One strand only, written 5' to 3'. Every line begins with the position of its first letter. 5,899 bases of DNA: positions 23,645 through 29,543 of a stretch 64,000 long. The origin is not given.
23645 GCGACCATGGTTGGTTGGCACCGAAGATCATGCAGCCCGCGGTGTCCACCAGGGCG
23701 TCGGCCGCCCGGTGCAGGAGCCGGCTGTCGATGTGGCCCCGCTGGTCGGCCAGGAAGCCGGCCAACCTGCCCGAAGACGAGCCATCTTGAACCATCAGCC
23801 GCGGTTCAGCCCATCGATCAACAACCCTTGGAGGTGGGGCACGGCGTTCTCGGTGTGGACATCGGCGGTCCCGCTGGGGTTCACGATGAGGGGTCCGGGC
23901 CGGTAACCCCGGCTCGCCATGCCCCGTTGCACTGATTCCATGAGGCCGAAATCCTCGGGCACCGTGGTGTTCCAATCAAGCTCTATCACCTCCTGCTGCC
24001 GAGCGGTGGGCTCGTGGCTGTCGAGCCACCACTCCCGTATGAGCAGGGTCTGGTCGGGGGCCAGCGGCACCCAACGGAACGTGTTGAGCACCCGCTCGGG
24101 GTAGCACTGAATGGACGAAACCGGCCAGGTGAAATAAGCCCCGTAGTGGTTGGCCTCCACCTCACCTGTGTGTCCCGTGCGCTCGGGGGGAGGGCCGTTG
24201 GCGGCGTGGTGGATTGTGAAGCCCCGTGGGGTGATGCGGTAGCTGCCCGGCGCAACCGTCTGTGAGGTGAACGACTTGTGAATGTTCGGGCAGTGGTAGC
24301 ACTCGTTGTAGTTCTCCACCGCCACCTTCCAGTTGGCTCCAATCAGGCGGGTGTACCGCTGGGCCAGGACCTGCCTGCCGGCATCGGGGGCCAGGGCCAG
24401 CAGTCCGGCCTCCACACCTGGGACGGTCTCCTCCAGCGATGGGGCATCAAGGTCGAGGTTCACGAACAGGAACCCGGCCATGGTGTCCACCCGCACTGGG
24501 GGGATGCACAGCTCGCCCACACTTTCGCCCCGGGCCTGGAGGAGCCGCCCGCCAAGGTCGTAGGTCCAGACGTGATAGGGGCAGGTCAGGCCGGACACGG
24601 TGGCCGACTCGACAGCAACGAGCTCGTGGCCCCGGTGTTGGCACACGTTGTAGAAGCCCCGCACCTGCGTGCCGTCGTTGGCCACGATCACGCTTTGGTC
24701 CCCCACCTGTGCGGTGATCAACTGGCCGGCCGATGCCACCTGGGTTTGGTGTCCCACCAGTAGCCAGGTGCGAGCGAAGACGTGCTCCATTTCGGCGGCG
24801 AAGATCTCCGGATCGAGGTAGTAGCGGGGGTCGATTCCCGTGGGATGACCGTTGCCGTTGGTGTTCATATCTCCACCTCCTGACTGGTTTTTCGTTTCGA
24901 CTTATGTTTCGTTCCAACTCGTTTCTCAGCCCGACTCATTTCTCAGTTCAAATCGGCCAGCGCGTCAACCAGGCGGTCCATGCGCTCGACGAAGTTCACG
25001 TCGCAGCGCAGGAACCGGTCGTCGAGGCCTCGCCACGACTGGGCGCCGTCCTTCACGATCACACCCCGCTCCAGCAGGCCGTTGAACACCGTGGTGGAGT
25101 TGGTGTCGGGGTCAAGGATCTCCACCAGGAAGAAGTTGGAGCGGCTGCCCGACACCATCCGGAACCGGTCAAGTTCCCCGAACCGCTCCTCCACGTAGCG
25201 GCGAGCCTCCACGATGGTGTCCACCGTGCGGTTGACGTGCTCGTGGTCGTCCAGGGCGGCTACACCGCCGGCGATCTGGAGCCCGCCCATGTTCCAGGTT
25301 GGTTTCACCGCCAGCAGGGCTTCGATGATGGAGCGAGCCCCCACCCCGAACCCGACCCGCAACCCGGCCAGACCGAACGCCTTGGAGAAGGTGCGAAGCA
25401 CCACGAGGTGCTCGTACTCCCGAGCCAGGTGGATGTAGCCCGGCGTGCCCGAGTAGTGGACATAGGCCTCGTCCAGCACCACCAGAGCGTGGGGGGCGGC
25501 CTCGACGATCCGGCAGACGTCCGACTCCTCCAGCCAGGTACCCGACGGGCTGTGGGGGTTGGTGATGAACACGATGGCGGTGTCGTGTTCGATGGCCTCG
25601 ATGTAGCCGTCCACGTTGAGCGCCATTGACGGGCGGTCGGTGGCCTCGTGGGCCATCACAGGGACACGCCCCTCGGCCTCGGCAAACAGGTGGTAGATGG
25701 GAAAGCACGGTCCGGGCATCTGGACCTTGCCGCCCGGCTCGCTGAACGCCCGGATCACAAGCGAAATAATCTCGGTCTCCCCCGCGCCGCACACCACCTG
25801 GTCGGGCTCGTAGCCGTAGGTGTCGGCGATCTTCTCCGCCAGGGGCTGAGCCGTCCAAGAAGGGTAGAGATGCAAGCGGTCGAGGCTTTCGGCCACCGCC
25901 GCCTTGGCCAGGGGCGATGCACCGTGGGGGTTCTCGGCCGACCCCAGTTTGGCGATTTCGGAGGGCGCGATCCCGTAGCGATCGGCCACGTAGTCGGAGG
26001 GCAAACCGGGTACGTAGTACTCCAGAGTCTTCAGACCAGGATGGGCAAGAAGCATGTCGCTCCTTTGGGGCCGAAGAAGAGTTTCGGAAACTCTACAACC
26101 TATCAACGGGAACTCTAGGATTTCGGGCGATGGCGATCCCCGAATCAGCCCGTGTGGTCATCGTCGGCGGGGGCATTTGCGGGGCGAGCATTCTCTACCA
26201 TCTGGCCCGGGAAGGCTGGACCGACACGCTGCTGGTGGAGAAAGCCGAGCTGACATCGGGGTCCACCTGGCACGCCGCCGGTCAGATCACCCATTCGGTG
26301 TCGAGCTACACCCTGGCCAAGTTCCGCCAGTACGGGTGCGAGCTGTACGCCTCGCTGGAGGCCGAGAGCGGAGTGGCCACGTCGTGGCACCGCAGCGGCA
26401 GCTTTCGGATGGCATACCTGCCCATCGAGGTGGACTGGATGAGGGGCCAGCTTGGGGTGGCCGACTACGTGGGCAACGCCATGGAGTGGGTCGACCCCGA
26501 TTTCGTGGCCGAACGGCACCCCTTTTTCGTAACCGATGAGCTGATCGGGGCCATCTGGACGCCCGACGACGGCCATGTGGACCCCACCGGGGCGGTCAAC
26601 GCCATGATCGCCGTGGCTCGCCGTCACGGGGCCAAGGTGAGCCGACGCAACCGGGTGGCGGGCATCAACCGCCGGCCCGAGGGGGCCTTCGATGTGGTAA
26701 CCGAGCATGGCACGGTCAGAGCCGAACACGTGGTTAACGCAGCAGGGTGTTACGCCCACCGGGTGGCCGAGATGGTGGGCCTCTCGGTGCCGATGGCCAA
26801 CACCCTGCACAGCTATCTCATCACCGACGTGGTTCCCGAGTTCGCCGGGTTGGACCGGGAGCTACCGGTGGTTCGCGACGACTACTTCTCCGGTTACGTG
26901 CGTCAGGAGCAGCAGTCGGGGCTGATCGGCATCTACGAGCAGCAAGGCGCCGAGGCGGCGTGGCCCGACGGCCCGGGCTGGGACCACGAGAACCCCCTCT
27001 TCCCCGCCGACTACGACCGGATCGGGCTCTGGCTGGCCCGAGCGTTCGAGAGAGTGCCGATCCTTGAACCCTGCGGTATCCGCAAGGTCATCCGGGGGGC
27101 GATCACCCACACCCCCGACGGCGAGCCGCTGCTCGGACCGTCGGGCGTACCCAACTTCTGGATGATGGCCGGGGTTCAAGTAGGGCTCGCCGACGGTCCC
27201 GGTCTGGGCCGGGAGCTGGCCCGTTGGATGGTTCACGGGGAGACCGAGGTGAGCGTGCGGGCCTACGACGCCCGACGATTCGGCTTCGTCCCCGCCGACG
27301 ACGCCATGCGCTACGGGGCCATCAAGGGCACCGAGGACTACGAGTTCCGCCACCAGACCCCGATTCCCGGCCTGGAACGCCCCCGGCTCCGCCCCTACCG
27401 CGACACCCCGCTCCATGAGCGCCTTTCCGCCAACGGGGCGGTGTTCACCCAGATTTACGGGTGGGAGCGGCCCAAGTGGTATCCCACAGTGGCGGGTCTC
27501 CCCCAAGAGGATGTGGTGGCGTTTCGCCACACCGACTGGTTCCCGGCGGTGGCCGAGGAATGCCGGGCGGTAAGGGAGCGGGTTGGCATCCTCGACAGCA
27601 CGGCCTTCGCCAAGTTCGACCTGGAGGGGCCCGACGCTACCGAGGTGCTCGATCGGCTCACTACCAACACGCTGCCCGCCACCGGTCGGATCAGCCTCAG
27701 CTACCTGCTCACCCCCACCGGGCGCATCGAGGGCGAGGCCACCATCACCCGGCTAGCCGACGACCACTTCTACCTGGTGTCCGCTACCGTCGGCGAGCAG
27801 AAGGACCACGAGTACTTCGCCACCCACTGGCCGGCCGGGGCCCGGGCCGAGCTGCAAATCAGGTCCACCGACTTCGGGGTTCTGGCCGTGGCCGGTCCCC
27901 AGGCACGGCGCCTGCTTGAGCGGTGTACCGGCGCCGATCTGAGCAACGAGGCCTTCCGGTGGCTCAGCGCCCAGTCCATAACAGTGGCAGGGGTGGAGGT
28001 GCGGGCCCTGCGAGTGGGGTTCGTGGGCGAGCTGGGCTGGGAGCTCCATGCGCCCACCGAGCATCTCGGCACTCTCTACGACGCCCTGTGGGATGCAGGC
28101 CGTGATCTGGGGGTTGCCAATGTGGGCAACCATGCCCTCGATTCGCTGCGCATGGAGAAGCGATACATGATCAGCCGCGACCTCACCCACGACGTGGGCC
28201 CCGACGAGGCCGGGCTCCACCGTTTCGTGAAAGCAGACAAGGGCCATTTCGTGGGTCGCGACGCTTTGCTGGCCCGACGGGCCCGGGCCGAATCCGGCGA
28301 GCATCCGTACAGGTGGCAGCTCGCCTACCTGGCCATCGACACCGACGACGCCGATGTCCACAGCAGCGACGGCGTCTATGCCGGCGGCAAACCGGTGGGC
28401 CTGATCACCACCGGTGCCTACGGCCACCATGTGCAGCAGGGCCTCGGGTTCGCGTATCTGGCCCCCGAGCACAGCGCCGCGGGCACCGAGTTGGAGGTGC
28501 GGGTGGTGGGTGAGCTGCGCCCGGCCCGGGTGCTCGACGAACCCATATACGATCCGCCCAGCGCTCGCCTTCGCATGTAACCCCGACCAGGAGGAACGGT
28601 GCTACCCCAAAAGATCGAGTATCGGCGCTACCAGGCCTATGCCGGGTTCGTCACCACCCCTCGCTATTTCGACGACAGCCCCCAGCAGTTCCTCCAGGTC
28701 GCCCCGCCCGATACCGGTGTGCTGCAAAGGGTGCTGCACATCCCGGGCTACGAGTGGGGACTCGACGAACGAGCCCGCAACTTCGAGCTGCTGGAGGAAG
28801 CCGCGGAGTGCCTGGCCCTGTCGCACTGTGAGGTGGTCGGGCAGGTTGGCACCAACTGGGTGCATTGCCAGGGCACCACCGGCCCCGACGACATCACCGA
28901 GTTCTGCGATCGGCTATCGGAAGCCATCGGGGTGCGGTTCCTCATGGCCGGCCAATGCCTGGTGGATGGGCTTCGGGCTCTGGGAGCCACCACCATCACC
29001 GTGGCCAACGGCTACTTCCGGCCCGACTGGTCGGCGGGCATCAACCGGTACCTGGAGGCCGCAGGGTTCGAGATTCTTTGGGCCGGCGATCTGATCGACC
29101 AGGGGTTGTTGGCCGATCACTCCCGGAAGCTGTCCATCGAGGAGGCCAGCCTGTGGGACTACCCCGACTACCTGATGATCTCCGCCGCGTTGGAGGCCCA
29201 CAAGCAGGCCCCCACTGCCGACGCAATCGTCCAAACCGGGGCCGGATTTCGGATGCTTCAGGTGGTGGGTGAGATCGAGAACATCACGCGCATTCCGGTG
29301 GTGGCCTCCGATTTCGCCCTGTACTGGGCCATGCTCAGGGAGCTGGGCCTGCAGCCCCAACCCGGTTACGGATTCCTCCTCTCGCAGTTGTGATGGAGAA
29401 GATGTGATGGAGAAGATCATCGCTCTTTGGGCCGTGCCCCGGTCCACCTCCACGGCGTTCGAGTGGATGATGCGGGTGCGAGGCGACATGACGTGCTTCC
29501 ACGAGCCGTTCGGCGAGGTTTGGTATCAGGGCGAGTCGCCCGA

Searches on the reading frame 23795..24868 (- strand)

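Call 58: search_protein_families(library=pfam, proteins=[window:23795-24868:-], max_evalue=0.0001)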
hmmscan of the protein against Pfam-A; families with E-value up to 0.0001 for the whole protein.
window:23795-24868:- (357 aa): 2 families
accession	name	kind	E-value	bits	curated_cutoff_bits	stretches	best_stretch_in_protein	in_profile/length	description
PF00848.25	Ring_hydroxyl_A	-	2.4e-22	80.3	24.9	1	172-337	10-189/208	Ring hydroxylating alpha subunit (catalytic domain)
PF00355.32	Rieske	-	1.8e-13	50.6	20.3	1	34-113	1-79/88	Rieske [2Fe-2S] domain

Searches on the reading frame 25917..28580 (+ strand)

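Call 59: search_protein_families(library=pfam, proteins=[window:25917-28580:+], max_evalue=0.0001)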
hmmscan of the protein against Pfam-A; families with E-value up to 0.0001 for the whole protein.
window:25917-28580:+ (887 aa): 4 families
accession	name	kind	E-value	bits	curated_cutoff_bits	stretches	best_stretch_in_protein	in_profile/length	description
PF01571.26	GCV_T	-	3.6e-68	230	25.6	1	499-769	1-254/255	Aminomethyltransferase folate-binding domain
PF01266.30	DAO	-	3.5e-55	188.4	27.9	1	79-437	1-353/353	FAD dependent oxidoreductase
PF08669.17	GCV_T_C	-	9.6e-19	67.5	25.9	1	801-879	2-80/80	Glycine cleavage T-protein C-terminal barrel domain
PF13738.12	Pyr_redox_3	-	3e-06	27.2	30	0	231-282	88-138/305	Pyridine nucleotide-disulphide oxidoreductase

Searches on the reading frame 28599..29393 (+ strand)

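Call 59: search_protein_families(library=pfam, proteins=[window:28599-29393:+], max_evalue=0.0001)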
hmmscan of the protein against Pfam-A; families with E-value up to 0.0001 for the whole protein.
window:28599-29393:+ (264 aa): 1 family
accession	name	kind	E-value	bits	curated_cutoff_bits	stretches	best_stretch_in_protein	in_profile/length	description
PF17645.6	Amdase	-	2.3e-14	54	25.9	1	65-257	47-224/228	Arylmalonate decarboxylase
